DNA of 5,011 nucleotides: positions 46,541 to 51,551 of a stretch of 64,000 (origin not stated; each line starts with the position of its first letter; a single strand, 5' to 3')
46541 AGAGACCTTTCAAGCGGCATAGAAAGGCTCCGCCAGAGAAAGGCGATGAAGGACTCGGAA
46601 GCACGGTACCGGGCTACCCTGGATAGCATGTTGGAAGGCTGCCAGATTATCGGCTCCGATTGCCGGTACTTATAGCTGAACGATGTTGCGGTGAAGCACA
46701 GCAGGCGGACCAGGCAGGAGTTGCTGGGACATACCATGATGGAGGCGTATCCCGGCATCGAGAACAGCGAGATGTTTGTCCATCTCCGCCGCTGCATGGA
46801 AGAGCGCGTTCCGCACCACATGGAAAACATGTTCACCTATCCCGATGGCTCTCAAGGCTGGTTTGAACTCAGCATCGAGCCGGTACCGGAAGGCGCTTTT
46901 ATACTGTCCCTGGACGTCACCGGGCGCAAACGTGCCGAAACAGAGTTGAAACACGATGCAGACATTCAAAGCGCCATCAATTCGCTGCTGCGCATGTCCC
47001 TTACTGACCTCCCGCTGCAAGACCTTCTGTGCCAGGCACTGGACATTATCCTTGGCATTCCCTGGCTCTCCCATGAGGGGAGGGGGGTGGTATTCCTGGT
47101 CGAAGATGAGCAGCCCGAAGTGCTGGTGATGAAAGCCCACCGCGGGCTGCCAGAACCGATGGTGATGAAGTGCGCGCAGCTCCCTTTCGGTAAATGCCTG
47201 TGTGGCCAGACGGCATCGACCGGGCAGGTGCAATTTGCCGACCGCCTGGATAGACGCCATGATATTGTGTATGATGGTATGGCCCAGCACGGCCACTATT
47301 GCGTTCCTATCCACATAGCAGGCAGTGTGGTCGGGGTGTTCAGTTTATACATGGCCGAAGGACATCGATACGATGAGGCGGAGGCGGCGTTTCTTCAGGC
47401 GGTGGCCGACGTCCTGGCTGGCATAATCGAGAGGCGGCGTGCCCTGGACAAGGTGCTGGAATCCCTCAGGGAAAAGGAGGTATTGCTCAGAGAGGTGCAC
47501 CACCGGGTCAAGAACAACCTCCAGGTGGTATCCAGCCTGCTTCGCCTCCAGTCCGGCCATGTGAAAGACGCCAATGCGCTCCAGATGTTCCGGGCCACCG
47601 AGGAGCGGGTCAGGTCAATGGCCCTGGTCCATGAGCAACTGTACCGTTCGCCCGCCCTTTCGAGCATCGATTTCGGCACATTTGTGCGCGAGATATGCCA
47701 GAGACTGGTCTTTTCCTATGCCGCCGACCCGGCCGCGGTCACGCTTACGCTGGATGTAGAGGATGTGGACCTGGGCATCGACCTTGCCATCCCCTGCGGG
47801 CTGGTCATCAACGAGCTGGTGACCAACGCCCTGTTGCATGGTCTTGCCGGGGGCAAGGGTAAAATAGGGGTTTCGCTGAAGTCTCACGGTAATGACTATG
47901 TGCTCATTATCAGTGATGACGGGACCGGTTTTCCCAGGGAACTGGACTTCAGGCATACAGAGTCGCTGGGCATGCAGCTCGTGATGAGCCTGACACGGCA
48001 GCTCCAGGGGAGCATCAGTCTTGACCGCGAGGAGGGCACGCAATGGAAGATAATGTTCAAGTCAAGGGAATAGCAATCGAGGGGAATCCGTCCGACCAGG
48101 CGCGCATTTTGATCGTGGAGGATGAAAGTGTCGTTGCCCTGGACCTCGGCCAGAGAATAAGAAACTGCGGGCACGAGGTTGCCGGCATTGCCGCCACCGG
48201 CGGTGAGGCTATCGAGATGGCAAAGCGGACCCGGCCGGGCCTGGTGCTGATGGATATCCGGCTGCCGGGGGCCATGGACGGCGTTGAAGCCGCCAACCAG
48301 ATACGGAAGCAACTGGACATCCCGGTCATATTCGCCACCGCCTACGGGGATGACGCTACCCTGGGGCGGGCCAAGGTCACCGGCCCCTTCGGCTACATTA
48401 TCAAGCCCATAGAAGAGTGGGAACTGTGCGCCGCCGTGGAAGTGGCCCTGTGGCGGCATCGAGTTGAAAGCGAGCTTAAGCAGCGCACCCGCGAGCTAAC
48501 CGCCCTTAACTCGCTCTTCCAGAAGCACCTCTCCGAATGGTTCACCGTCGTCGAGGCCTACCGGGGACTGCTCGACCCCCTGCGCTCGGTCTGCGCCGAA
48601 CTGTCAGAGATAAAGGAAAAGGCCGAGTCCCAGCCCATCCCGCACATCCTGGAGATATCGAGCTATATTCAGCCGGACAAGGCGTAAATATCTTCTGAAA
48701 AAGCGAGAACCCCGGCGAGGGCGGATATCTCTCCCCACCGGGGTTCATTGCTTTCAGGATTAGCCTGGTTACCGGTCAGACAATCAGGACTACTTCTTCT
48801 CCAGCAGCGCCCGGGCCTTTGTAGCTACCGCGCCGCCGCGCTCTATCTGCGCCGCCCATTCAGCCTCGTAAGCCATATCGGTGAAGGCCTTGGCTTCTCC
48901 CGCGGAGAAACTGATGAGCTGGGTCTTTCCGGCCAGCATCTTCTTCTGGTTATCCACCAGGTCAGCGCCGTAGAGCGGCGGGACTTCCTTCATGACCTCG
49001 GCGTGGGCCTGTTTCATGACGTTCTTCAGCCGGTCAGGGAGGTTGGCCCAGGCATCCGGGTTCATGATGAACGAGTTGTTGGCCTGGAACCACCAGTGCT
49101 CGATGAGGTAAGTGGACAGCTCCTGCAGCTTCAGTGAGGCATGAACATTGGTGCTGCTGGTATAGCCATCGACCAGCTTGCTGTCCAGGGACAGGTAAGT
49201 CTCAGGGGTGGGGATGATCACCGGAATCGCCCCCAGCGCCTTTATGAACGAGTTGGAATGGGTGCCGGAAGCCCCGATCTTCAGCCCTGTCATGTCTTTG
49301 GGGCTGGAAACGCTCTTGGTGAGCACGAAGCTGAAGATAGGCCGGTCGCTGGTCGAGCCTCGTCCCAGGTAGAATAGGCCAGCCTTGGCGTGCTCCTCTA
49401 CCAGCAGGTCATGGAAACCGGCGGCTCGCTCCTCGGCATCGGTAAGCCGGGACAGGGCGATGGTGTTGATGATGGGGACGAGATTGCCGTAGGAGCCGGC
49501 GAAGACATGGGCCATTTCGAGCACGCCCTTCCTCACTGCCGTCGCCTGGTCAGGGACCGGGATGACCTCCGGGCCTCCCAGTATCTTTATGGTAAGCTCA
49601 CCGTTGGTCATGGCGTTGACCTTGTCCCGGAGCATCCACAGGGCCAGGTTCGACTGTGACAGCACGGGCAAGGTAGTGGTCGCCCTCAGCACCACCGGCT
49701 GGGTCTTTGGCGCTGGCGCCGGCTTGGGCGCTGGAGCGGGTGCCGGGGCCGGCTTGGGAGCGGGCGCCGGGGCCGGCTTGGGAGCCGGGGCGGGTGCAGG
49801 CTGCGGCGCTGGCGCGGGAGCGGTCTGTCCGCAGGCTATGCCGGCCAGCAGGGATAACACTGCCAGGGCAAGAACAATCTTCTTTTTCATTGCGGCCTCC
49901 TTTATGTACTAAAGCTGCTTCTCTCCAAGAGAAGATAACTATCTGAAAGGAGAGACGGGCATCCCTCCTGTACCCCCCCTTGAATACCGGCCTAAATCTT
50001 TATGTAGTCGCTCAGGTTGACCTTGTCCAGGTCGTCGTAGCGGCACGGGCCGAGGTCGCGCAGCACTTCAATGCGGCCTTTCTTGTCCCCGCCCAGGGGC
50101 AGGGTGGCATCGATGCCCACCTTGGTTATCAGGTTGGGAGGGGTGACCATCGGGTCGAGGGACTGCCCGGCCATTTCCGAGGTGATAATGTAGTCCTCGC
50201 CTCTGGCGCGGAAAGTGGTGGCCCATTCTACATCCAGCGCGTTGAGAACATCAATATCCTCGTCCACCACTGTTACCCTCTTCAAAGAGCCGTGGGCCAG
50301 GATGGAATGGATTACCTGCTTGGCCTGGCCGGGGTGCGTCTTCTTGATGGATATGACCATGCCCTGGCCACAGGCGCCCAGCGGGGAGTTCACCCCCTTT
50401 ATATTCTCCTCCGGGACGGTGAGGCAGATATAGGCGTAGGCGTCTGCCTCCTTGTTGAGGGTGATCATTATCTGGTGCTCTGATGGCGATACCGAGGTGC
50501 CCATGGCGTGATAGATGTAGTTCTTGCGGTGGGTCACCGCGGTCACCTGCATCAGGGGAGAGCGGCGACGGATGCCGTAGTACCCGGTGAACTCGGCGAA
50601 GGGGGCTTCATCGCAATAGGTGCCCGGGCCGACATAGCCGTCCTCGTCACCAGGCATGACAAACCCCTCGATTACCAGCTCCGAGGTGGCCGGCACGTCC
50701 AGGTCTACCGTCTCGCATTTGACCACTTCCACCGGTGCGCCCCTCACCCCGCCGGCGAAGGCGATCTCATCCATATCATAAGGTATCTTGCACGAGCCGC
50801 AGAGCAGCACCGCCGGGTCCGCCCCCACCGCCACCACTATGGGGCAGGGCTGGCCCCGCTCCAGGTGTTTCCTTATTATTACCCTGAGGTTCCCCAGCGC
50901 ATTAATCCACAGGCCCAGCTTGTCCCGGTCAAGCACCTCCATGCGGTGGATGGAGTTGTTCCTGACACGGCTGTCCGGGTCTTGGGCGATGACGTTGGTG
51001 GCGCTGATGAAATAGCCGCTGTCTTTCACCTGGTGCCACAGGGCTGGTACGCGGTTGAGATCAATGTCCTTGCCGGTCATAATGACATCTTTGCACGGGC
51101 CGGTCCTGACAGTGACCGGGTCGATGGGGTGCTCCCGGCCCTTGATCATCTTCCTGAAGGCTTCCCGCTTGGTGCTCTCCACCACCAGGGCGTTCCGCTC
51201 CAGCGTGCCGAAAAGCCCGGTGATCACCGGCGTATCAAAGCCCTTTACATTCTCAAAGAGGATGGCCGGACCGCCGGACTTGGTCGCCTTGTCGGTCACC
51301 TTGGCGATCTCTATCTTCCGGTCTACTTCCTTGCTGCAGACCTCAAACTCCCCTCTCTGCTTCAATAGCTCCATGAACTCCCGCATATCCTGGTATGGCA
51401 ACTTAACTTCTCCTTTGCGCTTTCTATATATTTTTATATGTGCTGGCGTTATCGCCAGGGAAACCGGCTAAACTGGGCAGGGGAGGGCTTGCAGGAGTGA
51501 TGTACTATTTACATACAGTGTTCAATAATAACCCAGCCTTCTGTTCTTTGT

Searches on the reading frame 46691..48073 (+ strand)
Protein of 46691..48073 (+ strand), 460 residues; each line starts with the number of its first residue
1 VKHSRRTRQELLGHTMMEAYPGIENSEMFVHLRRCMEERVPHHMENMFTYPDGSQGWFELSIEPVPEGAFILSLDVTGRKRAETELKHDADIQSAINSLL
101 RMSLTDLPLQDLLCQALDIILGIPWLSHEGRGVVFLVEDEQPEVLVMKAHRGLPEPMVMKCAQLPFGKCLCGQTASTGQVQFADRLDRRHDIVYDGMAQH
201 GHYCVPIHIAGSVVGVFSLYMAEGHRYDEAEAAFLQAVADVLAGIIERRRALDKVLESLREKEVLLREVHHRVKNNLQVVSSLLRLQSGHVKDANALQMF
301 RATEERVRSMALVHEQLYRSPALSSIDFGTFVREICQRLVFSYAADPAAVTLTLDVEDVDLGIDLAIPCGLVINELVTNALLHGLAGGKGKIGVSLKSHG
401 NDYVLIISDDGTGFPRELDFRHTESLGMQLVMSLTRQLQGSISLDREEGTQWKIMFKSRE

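Call 14: search_protein_families(library=pfam, proteins=[window:46691-48073:+], max_evalue=0.0001)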
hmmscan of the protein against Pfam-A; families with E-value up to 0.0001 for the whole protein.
window:46691-48073:+ (460 aa): 8 families
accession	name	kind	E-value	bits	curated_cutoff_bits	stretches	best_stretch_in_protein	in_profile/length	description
PF07568.18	HisKA_2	-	2.7e-28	98.3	22.3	1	268-343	1-76/76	Histidine kinase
PF13185.12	GAF_2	-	2.3e-12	47.7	28.6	1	108-247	3-136/136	GAF domain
PF02518.31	HATPase_c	-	3.3e-10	40.8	26.4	1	371-455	8-106/111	Histidine kinase-, DNA gyrase B-, and HSP90-like ATPase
PF01590.32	GAF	-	2.4e-07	31.8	22.4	1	160-244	45-131/133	GAF domain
PF07536.20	HWE_HK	-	4.4e-07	31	22.8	1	268-321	1-52/83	HWE histidine kinase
PF08448.16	PAS_4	-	6.9e-07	29.9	23.1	1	4-81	28-110/110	PAS fold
PF13492.12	GAF_3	-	3.6e-05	24.6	27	1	131-248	21-129/129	GAF domain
PF13581.12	HATPase_c_2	-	6.9e-05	23.3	27.4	0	364-438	27-112/127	Histidine kinase-like ATPase domain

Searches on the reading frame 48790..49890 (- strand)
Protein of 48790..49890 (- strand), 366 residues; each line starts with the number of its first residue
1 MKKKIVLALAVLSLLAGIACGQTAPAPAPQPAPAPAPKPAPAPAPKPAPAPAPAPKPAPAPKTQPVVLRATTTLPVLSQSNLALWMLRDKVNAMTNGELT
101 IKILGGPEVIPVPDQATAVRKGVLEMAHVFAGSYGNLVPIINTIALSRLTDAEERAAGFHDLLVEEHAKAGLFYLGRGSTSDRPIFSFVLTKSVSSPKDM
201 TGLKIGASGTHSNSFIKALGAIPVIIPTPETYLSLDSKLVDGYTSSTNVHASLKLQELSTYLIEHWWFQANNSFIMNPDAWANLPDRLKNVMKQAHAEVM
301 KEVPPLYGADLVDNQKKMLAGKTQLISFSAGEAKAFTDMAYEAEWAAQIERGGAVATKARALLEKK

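Call 14: search_protein_families(library=pfam, proteins=[window:48790-49890:-], max_evalue=0.0001)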
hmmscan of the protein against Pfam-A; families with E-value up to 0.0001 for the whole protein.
window:48790-49890:- (366 aa): 1 family
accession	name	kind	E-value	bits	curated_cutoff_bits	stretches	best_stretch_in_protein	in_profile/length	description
PF03480.18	DctP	-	1.2e-27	97.4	23.4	1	80-340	11-275/286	Bacterial extracellular solute-binding protein, family 7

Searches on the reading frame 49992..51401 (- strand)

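Call 14: search_protein_families(library=pfam, proteins=[window:49992-51401:-], max_evalue=0.0001)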
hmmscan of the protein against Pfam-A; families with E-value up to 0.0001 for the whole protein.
window:49992-51401:- (469 aa): 3 families
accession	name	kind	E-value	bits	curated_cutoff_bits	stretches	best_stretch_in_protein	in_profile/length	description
PF01977.22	UbiD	-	2.1e-61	207.1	23.3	1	98-300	5-201/206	3-octaprenyl-4-hydroxybenzoate carboxy-lyase Rift-related domain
PF20696.2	UbiD_C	-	6e-26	91.4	24.2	1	311-432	2-127/127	3-octaprenyl-4-hydroxybenzoate carboxy-lyase C-terminal domain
PF20695.2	UbiD_N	-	2.9e-19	69.4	24.3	1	11-86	2-75/78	3-octaprenyl-4-hydroxybenzoate carboxy-lyase N-terminal domain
